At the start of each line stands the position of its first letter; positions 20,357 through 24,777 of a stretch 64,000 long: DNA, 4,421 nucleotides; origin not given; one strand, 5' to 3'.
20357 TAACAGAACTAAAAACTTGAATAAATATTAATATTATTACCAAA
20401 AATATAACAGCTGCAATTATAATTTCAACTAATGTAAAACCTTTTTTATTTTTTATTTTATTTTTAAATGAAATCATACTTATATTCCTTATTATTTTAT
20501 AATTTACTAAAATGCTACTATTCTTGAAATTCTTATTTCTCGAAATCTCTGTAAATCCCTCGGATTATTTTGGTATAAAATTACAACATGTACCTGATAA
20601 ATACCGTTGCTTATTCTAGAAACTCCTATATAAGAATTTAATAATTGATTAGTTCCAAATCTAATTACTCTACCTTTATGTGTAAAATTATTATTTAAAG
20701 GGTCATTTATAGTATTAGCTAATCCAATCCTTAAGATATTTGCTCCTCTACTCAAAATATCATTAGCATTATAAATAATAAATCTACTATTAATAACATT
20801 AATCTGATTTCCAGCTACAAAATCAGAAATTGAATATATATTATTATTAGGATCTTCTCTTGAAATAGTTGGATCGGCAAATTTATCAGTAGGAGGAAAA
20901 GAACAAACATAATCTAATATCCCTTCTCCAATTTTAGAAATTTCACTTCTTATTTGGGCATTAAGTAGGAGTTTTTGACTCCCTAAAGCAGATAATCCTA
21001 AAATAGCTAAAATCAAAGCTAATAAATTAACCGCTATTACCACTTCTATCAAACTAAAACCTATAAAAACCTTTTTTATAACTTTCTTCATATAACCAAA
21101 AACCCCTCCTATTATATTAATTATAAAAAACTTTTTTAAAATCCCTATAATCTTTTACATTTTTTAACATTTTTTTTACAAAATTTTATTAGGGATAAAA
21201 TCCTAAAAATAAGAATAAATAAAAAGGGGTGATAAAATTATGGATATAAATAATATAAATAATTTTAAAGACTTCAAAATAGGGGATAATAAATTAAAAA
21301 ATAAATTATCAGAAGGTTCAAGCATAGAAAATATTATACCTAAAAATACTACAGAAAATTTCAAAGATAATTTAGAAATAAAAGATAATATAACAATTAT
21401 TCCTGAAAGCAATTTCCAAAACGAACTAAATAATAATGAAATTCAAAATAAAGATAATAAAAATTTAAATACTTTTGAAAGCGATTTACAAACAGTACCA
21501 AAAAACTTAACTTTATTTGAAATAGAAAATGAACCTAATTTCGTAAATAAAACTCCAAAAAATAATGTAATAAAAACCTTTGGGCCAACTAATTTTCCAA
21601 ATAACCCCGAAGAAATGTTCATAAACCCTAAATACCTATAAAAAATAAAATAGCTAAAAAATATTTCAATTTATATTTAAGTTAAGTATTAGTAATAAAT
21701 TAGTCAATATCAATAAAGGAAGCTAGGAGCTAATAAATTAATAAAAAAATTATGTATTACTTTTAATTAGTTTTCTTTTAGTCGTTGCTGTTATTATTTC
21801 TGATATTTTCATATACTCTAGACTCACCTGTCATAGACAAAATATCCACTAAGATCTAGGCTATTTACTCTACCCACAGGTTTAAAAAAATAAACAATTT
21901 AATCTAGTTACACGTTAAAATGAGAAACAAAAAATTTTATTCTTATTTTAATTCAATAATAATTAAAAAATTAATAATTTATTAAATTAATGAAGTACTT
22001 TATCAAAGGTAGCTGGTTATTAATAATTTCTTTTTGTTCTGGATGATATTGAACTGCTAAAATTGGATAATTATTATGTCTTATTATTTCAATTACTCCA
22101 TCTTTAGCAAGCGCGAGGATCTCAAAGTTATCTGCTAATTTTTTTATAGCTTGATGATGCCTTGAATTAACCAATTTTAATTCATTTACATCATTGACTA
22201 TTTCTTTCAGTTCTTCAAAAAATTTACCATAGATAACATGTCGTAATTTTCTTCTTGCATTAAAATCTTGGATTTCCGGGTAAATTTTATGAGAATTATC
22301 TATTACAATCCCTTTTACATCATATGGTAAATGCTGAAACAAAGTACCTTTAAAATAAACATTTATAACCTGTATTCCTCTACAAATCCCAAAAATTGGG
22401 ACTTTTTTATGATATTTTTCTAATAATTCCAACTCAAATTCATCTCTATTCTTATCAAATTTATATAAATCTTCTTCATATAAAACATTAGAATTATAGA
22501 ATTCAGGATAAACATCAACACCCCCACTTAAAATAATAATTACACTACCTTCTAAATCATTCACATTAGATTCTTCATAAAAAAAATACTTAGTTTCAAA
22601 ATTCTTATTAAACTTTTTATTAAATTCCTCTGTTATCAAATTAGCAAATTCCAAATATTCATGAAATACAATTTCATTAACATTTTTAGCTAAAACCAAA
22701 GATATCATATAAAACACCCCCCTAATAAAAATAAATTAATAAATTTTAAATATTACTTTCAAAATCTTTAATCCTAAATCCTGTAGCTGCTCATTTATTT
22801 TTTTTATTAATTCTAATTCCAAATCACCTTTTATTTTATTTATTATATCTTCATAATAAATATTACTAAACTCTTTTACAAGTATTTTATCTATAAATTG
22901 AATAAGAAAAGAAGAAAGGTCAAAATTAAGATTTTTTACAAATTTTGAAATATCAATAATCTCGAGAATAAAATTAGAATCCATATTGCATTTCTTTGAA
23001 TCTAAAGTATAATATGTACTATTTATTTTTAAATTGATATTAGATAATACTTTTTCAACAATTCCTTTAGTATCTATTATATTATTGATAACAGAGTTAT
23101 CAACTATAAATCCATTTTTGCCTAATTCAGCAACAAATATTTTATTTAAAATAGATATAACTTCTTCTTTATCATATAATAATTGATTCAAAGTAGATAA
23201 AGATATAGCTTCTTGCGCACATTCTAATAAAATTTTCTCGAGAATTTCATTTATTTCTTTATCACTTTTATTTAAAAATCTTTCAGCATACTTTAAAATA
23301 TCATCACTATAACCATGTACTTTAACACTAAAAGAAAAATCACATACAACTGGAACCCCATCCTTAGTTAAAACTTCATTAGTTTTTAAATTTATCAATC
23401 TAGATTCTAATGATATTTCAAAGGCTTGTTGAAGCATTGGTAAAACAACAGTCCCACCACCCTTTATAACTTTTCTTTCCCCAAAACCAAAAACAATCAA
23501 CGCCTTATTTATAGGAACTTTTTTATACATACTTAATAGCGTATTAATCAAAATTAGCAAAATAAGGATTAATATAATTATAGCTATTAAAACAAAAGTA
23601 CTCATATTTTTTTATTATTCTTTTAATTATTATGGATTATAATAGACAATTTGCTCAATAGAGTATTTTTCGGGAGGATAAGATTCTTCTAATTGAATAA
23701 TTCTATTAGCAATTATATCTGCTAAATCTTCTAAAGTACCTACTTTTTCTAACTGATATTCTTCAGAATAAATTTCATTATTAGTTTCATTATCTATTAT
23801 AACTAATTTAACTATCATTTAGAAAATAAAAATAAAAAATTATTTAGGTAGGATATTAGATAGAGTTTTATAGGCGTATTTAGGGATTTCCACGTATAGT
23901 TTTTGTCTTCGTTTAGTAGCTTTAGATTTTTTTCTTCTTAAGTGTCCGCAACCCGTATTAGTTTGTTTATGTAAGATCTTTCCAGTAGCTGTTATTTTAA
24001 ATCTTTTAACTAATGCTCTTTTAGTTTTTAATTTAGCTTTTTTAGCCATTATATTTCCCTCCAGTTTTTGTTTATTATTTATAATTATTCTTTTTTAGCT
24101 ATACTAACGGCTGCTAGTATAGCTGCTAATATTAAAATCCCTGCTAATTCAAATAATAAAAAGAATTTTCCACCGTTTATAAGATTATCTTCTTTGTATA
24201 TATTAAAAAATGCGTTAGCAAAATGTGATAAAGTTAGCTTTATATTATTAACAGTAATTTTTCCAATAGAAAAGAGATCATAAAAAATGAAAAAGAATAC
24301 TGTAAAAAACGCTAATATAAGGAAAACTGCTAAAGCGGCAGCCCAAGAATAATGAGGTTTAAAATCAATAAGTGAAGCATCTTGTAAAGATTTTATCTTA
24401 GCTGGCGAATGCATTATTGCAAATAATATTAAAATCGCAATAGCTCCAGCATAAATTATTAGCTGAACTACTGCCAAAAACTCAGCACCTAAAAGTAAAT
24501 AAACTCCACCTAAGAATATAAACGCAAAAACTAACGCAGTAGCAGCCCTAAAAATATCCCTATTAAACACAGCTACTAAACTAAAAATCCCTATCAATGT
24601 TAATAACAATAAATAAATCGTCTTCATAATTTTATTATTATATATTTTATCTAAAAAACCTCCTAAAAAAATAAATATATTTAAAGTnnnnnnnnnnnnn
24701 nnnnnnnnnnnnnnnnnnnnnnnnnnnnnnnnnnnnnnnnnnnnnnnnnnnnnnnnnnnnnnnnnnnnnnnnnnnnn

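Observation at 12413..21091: Type IV pilus-like operon with embedded HtrA protease and a cytoplasmic Zn-ribbon/coiled-coil/propeller-like protein next to PilT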

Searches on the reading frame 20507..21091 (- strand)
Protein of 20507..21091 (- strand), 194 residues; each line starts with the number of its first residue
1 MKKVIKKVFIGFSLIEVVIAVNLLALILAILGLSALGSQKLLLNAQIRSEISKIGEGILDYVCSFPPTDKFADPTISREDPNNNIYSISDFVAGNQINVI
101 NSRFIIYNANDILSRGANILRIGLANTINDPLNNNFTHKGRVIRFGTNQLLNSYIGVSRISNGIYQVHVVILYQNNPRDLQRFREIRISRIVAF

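Call 3: search_protein_families(library=pfam, proteins=[window:20507-21091:-], max_evalue=0.1)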
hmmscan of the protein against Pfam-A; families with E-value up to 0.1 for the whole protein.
window:20507-21091:- (194 aa): 2 families
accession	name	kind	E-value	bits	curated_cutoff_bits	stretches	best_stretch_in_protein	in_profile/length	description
PF06565.18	DM10_dom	-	0.011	16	23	1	80-111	72-103/105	DM10 domain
PF07963.17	N_methyl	-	0.097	12.7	21.2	0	11-31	6-26/27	Prokaryotic N-terminal methylation motif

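Call 4: search_protein_families(library=ncbifam, proteins=[window:20507-21091:-], max_evalue=0.1)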
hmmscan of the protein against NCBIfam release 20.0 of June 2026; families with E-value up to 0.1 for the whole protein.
window:20507-21091:- (194 aa): 3 families
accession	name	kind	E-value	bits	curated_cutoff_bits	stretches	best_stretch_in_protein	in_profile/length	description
NF047828.1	T3SSXpsI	equivalog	0.0024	17.9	150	1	11-35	3-27/132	type II secretion system protein XpsI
TIGR02523.1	type_IV_pilV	equivalog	0.018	15.5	52.2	1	11-65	3-57/139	type IV pilus modification protein PilV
TIGR02532.1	IV_pilin_GFxxxE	domain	0.033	14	16.3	1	11-31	3-23/24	prepilin-type N-terminal cleavage/methylation domain-containing protein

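Call 49: search_protein_families(library=padloc, proteins=[window:20507-21091:-], max_evalue=0.01)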
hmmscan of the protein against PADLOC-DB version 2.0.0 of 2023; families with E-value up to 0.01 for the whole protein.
window:20507-21091:- (194 aa): 0 families

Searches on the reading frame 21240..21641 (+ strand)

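Call 3: search_protein_families(library=pfam, proteins=[window:21240-21641:+], max_evalue=0.1)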
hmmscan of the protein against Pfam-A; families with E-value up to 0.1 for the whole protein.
window:21240-21641:+ (133 aa): 0 families

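Call 4: search_protein_families(library=ncbifam, proteins=[window:21240-21641:+], max_evalue=0.1)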
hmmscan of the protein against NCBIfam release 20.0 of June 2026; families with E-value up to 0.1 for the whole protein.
window:21240-21641:+ (133 aa): 1 family
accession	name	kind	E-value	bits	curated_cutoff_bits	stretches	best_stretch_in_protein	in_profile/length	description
TIGR00515.1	accD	equivalog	0.075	12.4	317.45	1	27-94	61-128/285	acetyl-CoA carboxylase, carboxyltransferase subunit beta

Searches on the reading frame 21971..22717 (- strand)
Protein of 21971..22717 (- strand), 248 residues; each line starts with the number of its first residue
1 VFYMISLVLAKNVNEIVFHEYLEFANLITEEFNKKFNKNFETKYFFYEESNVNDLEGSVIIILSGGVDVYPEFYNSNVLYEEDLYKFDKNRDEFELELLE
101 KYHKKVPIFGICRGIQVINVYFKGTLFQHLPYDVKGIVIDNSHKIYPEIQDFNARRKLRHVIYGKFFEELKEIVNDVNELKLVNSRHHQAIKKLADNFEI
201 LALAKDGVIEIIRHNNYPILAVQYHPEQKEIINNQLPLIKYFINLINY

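Call 9: search_protein_families(library=pfam, proteins=[window:21971-22717:-], max_evalue=0.001)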
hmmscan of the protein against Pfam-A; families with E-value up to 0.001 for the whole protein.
window:21971-22717:- (248 aa): 2 families
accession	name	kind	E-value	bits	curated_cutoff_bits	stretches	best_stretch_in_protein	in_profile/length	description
PF07722.19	Peptidase_C26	-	2.3e-37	129.3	20.5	1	61-227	62-219/219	Peptidase C26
PF00117.34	GATase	-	1.5e-17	64.4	22.8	1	93-239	59-184/190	Glutamine amidotransferase class-I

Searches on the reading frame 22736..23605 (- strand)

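Call 9: search_protein_families(library=pfam, proteins=[window:22736-23605:-], max_evalue=0.001)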
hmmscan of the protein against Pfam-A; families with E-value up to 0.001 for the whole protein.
window:22736-23605:- (289 aa): 1 family
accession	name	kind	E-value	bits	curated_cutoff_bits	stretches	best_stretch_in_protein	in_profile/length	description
PF01145.31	Band_7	-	2.2e-23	83.6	23.6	2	29-182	2-151/176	SPFH domain / Band 7 family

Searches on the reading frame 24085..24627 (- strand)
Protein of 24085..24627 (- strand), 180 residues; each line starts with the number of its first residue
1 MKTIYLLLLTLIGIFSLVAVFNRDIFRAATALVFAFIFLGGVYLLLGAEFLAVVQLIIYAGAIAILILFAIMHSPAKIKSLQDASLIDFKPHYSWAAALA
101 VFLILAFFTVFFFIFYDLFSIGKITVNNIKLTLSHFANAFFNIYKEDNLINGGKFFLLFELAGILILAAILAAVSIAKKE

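Call 9: search_protein_families(library=pfam, proteins=[window:24085-24627:-], max_evalue=0.001)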
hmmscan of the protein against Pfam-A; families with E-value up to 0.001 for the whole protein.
window:24085-24627:- (180 aa): 1 family
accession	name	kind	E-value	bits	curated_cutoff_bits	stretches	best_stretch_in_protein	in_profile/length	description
PF00499.25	Oxidored_q3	-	7.8e-25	87.8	33.2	1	16-176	2-146/146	NADH-ubiquinone/plastoquinone oxidoreductase chain 6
